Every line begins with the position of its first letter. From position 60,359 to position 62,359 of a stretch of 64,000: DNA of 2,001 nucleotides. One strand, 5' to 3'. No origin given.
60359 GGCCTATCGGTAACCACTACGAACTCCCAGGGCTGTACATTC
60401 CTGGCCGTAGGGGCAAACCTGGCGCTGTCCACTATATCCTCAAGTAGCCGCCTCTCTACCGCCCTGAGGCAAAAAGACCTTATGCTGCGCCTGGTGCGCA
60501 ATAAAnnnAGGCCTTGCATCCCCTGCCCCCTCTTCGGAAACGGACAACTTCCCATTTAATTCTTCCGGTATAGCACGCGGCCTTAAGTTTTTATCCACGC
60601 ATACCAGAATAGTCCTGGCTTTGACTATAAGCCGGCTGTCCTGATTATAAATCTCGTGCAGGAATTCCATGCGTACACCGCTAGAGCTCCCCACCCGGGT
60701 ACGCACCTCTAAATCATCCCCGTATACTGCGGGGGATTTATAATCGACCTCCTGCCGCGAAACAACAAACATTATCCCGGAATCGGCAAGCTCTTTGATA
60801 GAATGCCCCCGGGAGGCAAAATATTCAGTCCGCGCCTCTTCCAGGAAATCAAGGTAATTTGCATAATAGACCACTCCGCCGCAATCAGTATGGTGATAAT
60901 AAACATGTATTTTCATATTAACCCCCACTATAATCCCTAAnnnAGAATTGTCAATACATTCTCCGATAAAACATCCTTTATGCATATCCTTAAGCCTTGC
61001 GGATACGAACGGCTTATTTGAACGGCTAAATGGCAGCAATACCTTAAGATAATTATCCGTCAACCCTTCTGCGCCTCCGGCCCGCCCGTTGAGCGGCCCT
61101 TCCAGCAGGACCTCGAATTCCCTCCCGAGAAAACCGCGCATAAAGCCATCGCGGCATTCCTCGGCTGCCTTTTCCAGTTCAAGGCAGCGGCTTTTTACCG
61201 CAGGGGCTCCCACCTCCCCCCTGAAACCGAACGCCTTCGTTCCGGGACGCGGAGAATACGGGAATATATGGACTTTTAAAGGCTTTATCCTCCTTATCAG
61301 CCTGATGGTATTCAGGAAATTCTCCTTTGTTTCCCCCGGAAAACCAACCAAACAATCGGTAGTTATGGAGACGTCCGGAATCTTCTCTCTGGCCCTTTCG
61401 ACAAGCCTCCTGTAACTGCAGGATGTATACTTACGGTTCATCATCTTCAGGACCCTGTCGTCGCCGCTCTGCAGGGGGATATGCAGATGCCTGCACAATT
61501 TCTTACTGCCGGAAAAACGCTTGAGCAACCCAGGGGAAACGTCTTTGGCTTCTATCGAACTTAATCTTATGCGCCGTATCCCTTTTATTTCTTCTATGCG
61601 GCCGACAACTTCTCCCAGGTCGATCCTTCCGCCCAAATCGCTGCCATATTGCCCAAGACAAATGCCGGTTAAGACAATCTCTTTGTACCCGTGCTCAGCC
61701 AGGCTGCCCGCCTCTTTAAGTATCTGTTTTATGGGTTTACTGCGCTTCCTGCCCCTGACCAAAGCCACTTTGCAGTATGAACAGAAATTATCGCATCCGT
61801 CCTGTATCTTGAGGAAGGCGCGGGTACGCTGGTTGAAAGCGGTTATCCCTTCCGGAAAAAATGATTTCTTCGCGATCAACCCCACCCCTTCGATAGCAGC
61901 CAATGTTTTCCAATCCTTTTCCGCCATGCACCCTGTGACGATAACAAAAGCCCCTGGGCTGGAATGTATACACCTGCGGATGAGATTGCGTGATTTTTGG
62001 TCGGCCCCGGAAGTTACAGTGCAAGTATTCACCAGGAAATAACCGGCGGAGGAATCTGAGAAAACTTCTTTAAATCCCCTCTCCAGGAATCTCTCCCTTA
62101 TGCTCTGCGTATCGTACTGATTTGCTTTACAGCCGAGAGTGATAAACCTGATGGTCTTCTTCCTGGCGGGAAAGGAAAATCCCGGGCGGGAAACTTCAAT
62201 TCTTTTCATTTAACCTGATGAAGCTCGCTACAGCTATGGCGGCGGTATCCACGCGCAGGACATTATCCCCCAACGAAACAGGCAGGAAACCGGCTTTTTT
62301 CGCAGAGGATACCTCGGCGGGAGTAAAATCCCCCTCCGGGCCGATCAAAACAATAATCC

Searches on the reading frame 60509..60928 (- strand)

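Call 19: search_protein_families(library=pfam, proteins=[window:60509-60928:-], max_evalue=0.001)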
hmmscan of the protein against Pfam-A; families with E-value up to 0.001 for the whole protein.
window:60509-60928:- (140 aa): 3 families
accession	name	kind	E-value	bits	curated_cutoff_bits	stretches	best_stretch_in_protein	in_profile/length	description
PF13279.12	4HBT_2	-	2.1e-19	70.6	25.5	1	13-127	5-121/122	Thioesterase-like superfamily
PF03061.28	4HBT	-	2.3e-16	60.3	20.6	1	17-101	1-78/79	Thioesterase superfamily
PF01643.23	Acyl-ACP_TE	-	4.7e-08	33.3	23.7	1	7-124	8-127/131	Acyl-ACP thioesterase N-terminal domain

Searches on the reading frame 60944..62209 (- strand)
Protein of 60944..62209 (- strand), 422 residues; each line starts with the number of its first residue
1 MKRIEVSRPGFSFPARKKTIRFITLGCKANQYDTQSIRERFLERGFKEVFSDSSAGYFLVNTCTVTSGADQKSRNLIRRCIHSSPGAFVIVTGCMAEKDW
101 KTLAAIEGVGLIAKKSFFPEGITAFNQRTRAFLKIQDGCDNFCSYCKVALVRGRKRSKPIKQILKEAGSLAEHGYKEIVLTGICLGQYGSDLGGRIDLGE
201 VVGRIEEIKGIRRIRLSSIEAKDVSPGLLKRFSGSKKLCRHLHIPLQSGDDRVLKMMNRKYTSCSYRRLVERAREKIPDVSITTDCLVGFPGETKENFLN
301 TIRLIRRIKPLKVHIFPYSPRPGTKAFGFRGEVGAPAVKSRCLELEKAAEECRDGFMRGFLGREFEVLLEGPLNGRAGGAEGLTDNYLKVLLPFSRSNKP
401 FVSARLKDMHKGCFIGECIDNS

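Call 19: search_protein_families(library=pfam, proteins=[window:60944-62209:-], max_evalue=0.001)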
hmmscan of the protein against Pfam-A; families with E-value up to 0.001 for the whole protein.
window:60944-62209:- (422 aa): 2 families
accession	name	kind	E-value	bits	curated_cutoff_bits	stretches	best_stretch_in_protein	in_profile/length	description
PF04055.27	Radical_SAM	-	8.4e-25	88.3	29.5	1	134-305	2-166/166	Radical SAM superfamily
PF00919.26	UPF0004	-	8.3e-22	77.5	27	1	20-107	2-90/98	Uncharacterized protein family UPF0004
